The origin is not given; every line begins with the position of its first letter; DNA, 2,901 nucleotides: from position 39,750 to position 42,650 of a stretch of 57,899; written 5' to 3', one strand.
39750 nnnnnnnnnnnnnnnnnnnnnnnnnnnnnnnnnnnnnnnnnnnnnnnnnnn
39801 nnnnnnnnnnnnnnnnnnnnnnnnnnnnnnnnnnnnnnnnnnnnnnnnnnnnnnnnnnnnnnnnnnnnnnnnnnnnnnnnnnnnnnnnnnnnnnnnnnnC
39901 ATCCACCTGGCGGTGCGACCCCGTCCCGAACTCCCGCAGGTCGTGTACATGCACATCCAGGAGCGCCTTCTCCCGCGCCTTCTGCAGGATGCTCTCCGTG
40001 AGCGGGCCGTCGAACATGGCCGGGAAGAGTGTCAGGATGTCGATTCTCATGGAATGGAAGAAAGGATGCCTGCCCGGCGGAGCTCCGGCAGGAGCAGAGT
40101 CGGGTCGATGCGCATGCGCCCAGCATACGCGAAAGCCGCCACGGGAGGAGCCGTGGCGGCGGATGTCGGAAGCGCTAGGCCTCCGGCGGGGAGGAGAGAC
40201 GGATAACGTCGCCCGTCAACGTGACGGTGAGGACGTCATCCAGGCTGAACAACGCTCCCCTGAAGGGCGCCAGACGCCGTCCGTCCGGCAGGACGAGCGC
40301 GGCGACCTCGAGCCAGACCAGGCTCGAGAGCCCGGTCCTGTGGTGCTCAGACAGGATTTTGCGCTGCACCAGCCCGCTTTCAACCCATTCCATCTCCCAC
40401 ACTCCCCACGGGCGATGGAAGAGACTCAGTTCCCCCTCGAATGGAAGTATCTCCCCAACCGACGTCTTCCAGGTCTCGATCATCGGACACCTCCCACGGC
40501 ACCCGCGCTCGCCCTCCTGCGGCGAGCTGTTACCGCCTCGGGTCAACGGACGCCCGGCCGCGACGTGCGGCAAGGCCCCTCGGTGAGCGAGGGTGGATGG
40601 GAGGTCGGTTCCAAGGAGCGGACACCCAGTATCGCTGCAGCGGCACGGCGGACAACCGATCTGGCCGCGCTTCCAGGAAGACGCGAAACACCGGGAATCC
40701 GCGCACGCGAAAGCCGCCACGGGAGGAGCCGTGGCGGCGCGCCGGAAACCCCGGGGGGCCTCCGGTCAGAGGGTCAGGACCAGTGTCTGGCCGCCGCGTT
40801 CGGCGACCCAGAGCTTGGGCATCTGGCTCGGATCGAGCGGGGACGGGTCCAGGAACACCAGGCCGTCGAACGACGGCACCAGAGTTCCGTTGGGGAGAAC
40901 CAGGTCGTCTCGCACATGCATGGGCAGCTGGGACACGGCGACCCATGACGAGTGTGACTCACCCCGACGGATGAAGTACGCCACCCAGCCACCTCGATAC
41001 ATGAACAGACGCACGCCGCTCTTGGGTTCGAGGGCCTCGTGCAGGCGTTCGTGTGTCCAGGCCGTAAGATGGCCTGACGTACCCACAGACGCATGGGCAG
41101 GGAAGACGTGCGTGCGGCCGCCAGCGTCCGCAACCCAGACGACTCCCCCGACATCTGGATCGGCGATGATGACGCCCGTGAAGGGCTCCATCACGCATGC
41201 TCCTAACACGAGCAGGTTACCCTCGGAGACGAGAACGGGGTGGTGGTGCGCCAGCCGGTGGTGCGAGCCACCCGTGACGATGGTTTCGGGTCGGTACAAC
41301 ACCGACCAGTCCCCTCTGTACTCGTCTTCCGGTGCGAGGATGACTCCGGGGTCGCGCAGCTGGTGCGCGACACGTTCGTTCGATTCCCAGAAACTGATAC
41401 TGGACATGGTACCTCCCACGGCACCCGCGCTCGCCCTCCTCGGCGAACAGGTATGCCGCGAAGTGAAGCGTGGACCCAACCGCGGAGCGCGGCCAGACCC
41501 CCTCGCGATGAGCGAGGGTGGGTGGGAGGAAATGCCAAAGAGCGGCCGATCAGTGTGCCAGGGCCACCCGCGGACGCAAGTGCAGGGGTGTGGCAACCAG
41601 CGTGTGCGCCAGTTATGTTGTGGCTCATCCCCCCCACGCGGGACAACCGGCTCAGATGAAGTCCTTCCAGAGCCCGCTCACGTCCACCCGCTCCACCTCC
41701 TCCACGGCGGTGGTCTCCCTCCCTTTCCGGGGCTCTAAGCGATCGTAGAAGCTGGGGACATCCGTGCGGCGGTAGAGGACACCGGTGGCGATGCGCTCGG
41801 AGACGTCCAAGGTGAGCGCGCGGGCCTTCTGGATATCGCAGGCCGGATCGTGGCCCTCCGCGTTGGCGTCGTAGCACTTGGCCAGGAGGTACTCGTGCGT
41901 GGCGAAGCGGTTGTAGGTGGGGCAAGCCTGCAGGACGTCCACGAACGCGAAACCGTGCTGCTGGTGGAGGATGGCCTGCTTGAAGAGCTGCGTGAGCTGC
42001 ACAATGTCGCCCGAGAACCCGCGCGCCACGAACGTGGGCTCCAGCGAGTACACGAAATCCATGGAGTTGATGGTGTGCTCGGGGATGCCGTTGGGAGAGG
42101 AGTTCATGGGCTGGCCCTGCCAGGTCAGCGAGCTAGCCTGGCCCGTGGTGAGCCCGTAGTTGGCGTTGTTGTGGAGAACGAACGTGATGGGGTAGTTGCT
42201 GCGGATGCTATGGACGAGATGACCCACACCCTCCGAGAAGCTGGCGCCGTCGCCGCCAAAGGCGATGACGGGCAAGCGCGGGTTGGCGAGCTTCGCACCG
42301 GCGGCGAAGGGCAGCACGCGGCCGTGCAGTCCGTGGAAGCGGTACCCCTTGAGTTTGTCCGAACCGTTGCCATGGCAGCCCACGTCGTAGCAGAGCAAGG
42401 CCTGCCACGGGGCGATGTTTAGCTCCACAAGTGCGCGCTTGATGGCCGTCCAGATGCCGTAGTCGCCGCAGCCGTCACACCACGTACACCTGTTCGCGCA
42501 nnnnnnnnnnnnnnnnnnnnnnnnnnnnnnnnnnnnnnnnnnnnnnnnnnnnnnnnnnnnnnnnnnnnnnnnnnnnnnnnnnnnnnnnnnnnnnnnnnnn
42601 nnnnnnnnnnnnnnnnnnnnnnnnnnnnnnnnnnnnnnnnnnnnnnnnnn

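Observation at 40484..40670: Twin structured 5' leaders upstream of two unrelated genes: orphan riboswitch/attenuator candidate (copy 1)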

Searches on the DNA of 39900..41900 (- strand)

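Call 7: search_rna_families(source=window, start=39900, end=41900, threshold=evalue, max_evalue=10)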
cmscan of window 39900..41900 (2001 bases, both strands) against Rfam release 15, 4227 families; matches with E-value up to 10: 8.
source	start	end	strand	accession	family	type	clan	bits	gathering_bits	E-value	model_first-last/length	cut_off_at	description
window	40132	40224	-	RF02884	BcKCsr7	Gene; sRNA;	-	20.2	59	0.3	1-157/157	no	Burkholderia sRNA 7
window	40130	40253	-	RF02344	ar14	Gene; sRNA;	-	19.4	58.8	0.73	1-123/123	no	Alphaproteobacterial ar14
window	40686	40749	-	RF02791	CcsR1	Gene; sRNA;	-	19.2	65.3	0.12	1-83/83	no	Conserved CCUCCUCCC motif stress-induced RNA 1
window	41237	41277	+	RF04277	mir-1268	Gene; miRNA;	-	18.4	83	4.3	7-45/52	no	mir-1268 microRNA precursor family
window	41681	41751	-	RF02016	mir-1183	Gene; miRNA;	-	16.8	97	3.4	1-89/89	no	mir-1183 microRNA precursor family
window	40937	40982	+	RF01380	HIV-1_SD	Cis-reg;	-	16.1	30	9.5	1-19/19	no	Human immunodeficiency virus type 1 major splice donor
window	40743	40793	-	RF02242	Xoo5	Gene; sRNA;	-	14.4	50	9.9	42-107/124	no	Xanthomonadaceae sRNA Xoo5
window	41162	41176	+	RF01152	sR1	Gene; snRNA; snoRNA; CD-box;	-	11.8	45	5.9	1-57/57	no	Small nucleolar RNA sR1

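Call 64: build_rna_model(alignment_id=A3)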
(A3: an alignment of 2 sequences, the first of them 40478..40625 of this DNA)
Model R1 built from alignment A3 (2 sequences, 153 columns); structure: RNAalifold consensus.
model positions 153; base pairs 37; branch points 3; effective number of sequences 1.07; information 0.59 bits per position. Calibrated on 0.2 Mb of random sequence (short: E-values are rough).
structure used (alignment columns):
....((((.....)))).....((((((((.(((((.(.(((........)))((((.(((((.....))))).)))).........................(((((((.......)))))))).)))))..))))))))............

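Call 65: search_with_rna_model(model_id=R1, sources=[window, L001, L003, L004, L005, L006, L007, L008, L010, L011, L012, L013], max_evalue=10)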
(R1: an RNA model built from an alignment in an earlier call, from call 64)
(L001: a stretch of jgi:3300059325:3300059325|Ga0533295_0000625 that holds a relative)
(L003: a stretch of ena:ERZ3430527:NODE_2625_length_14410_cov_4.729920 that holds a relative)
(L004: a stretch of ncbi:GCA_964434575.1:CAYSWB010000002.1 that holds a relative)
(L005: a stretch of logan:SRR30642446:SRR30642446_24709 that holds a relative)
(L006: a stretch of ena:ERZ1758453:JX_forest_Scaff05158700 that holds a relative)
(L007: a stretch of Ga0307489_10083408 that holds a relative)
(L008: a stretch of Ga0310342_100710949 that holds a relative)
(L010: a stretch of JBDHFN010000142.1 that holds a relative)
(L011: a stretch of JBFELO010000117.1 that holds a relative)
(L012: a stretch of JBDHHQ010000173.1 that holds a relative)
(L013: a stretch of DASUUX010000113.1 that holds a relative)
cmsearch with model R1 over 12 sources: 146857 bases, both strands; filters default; matches with E-value up to 10: 7.
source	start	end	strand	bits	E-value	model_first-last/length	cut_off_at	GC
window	40478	40626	-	164.1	3.7e-37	1-153/153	no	0.72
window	41402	41550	-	163.2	6.2e-37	1-153/153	no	0.68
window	6208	6352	+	16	0.052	1-153/153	no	0.58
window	40542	40576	+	11.6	0.58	40-78/153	no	0.77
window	5126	5164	+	11.2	0.71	1-153/153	no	0.62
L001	76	98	+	8.6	2.9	55-77/153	no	0.7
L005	5303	5342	+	8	4.2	1-153/153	no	0.52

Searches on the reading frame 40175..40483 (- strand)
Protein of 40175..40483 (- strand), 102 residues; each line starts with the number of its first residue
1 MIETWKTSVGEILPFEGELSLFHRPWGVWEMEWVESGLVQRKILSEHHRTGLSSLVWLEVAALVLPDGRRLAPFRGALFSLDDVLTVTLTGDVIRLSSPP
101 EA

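Call 12: search_protein_families(library=pfam, proteins=[window:40175-40483:-], max_evalue=0.1)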
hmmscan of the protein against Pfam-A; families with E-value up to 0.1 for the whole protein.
window:40175-40483:- (102 aa): 0 families

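Call 15: list_cluster_members(proteins=[window:40175-40483:-, window:40766-41407:-, window:39391-40050:-])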
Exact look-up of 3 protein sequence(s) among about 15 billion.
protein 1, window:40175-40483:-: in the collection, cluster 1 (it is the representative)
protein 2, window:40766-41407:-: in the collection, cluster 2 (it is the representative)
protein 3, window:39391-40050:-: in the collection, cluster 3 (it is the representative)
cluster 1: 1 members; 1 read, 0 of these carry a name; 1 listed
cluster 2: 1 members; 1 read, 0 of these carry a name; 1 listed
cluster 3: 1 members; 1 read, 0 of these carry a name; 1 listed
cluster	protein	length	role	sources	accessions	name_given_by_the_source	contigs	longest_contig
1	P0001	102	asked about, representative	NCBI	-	-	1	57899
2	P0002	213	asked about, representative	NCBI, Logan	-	-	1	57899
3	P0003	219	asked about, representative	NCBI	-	-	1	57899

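Call 39: search_protein_representatives(alignment_id=A2)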
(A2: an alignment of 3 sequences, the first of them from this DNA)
Query: 3 sequences, 104 profile positions. Proteins with E-value up to 0.001 (for the whole library): 4; up to 1e-10: 2; up to 1e-30: 1. The best 4 are listed.
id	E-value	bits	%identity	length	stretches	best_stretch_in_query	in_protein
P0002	1.1e-85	298.5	-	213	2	1-104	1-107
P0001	1.1e-21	92.8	-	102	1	4-102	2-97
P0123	4.5e-06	42.6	-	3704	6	16-59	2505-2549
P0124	5.0e-04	36.1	-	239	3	15-47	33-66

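Call 41: find_encoding_contigs(protein=P0003, flank=10000, max_places=2)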
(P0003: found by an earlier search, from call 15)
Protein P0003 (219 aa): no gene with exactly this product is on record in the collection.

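Call 43: find_encoding_contigs(protein=P0002, flank=10000, max_places=6)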
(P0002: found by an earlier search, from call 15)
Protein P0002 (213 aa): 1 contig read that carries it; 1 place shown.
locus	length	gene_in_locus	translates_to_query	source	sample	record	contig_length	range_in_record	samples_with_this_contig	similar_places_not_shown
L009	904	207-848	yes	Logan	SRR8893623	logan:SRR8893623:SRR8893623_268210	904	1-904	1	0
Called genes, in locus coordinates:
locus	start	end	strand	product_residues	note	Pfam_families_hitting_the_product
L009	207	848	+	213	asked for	-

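Call 55: predict_structure(alignment_id=A2)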
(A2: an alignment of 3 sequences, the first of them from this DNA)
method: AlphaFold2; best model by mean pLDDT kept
length: 102 residues; sequences in the alignment: 3
mean_pLDDT: 63.2   pTM: 0.51
mean pLDDT of the five models: 63.2, 59.9, 56.8, 45.1, 42.2
residues with pLDDT >= 90: 0; 70-90: 38; 50-70: 47; < 50: 17
segments of 3 or more residues with pLDDT < 50: 1-10, 47-52
pLDDT, mean of each block of 10 residues (from residue 1): 30 62 71 78 61 61 74 71 65 62 49
secondary structure, 60 per line:
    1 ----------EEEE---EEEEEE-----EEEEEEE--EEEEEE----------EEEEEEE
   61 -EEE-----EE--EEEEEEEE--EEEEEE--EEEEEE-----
elements in order: E11-14 E18-23 E29-35 E38-43 E54-60 E62-64 E74-81 E84-89 E92-97

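Call 58: fold_search(model_id=the predicted structure, library=pdb)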
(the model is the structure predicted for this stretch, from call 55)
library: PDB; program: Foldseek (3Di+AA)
matches with E <= 10: 438; with E <= 0.001: 0
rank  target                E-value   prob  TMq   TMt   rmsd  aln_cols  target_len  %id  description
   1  9cse                  3.9e-01  0.10  0.22  0.10  17.1       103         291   12  Crystal structure of Repeats-in-Toxin-like domain from Aeromonas hydrophila (released 2025-05-14)
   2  7rag_A                5.6e-01  0.21  0.27  0.17  16.0        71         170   18  Structure of the CwlD amidase from Clostridioides difficile in complex with the GerS lipoprotein (released 2021-09-08)
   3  6c5r_E                7.1e-01  0.12  0.26  0.18  12.0       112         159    9  Crystal structure of the soluble domain of the mitochondrial calcium uniporter (released 2018-07-11)
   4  3oss_C                9.0e-01  0.09  0.21  0.27   8.8        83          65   14  The crystal structure of enterotoxigenic Escherichia coli GspC-GspD complex from the type II secretion system (released 2011-08-03)
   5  6cah_MODEL_1_A        1.1e+00  0.13  0.23  0.22  10.5        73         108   10  NMR-based structure of the FHA-2 domain from Mycobacterium tuberculosis ABC transporter Rv1747 (released 2018-06-20)
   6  6tbl_F                1.1e+00  0.08  0.23  0.09   9.7       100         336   14  Crystal structure of MMS19(CTD)-CIAO1-CIAO2B CIA targeting complex (released 2020-07-29)
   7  6q0v_A                1.1e+00  0.09  0.24  0.04  14.4        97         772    8  Structure of DDB1-DDA1-DCAF15 complex bound to tasisulam and RBM39 (released 2019-11-13)
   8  3dxm_C                1.2e+00  0.13  0.29  0.12   7.6        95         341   10  Structure of Bos taurus Arp2/3 Complex with Bound Inhibitor CK0993548 (released 2009-07-28)
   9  1h30                  1.2e+00  0.12  0.22  0.07  11.9        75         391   11  C-terminal LG domain pair of human Gas6 (released 2003-01-30)
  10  1crb                  1.2e+00  0.07  0.22  0.18  11.8        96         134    9  CRYSTALLOGRAPHIC STUDIES ON A FAMILY OF CELLULAR LIPOPHILIC TRANSPORT PROTEINS. REFINEMENT OF P2 MYELIN PROTEIN AND THE  (released 1994-12-20)
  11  6e5s_A                1.2e+00  0.04  0.17  0.14  15.9        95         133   12  Crystal structure of holo retinal-bound domain-swapped dimer Q108K:T51D mutant of human Cellular Retinol Binding Prote (released 2019-07-24)
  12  1w5r_A                1.3e+00  0.08  0.25  0.10  13.3       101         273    9  X-ray crystallographic structure of a C70Q Mycobacterium smegmatis N- arylamine Acetyltransferase (released 2005-05-11)
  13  8d7v_A                1.4e+00  0.09  0.26  0.04  13.5       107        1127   12  Cereblon~DDB1 bound to CC-92480 with DDB1 in the twisted conformation (released 2022-07-20)
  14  3asi                  1.5e+00  0.12  0.23  0.07  12.5        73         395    8  Alpha-Neurexin-1 ectodomain fragment; LNS5-EGF3-LNS6 (released 2011-04-13)
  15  6pnp_A                1.5e+00  0.11  0.23  0.13  15.8        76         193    6  Crystal structure of the splice insert-free neurexin-1 LNS2 domain in complex with neurexophilin-1 (released 2019-10-09)
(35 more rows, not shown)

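Call 70: search_protein_families(library=phrogs, proteins=[P0001, P0002], max_evalue=0.1)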
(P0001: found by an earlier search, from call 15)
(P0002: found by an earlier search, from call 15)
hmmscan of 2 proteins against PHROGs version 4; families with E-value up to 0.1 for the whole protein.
P0001 (102 aa): 0 families

P0002 (213 aa): 0 families

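Call 71: search_protein_families(library=padloc, proteins=[P0001, P0002], max_evalue=0.1)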
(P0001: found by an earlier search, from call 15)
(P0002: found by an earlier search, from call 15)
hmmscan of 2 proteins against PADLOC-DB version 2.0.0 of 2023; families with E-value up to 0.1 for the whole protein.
P0001 (102 aa): 0 families

P0002 (213 aa): 0 families

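Call 72: search_protein_families(library=ncbifam, proteins=[P0001, P0002], max_evalue=0.1)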
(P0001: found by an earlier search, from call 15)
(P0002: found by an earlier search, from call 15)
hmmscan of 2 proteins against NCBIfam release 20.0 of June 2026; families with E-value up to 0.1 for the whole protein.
P0001 (102 aa): 0 families

P0002 (213 aa): 0 families

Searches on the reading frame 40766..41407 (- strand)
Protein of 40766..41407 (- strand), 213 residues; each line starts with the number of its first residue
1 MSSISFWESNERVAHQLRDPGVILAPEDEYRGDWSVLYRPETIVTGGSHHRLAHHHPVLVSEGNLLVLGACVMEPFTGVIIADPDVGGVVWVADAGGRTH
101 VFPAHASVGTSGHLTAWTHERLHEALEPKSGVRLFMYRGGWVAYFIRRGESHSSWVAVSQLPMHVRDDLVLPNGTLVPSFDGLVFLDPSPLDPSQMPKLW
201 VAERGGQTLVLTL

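Call 12: search_protein_families(library=pfam, proteins=[window:40766-41407:-], max_evalue=0.1)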
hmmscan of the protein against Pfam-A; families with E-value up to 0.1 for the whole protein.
window:40766-41407:- (213 aa): 0 families

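Call 17: find_homologous_proteins(query=window:40769-41407:-, max_evalue=0.01)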
Query window:40769-41407:- (213 aa): 1 proteins with E <= 0.01 among 666 candidates.
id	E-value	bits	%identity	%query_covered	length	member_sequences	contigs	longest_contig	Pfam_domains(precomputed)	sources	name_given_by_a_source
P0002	5.0e-142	489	100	100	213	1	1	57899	-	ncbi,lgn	-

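Call 70: search_protein_families(library=phrogs, proteins=[P0001, P0002], max_evalue=0.1)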
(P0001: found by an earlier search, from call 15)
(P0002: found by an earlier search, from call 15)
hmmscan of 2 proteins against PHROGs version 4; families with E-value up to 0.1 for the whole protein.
P0001 (102 aa): 0 families

P0002 (213 aa): 0 families

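Call 71: search_protein_families(library=padloc, proteins=[P0001, P0002], max_evalue=0.1)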
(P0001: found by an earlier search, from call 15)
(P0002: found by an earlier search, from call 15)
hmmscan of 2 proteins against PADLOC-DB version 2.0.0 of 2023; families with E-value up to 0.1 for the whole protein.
P0001 (102 aa): 0 families

P0002 (213 aa): 0 families

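Call 72: search_protein_families(library=ncbifam, proteins=[P0001, P0002], max_evalue=0.1)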
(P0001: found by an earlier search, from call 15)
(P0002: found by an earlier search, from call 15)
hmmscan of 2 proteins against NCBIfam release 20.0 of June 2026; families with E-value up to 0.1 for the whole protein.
P0001 (102 aa): 0 families

P0002 (213 aa): 0 families

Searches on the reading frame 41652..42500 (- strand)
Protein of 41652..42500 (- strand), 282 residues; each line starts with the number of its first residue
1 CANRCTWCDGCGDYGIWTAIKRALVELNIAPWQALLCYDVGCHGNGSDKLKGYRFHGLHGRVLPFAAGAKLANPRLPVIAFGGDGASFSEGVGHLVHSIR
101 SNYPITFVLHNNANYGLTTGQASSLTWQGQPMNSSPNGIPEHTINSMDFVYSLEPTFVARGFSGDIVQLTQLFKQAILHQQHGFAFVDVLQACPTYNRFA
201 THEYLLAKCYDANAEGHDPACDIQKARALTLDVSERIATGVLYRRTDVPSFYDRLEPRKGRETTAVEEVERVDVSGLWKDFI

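Call 12: search_protein_families(library=pfam, proteins=[window:41652-42500:-], max_evalue=0.1)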
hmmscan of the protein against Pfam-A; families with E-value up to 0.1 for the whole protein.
window:41652-42500:- (282 aa): 3 families
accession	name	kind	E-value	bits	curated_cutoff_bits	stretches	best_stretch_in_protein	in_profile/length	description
PF02775.26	TPP_enzyme_C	-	2.6e-22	79.7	21.9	1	39-189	1-151/151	Thiamine pyrophosphate enzyme, C-terminal TPP binding domain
PF12367.13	PFO_beta_C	-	1.6e-11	44.5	24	1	193-257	1-63/66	Pyruvate ferredoxin oxidoreductase beta subunit C terminal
PF00676.26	E1_dh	-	0.0048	16.3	22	1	67-152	115-200/300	Dehydrogenase E1 component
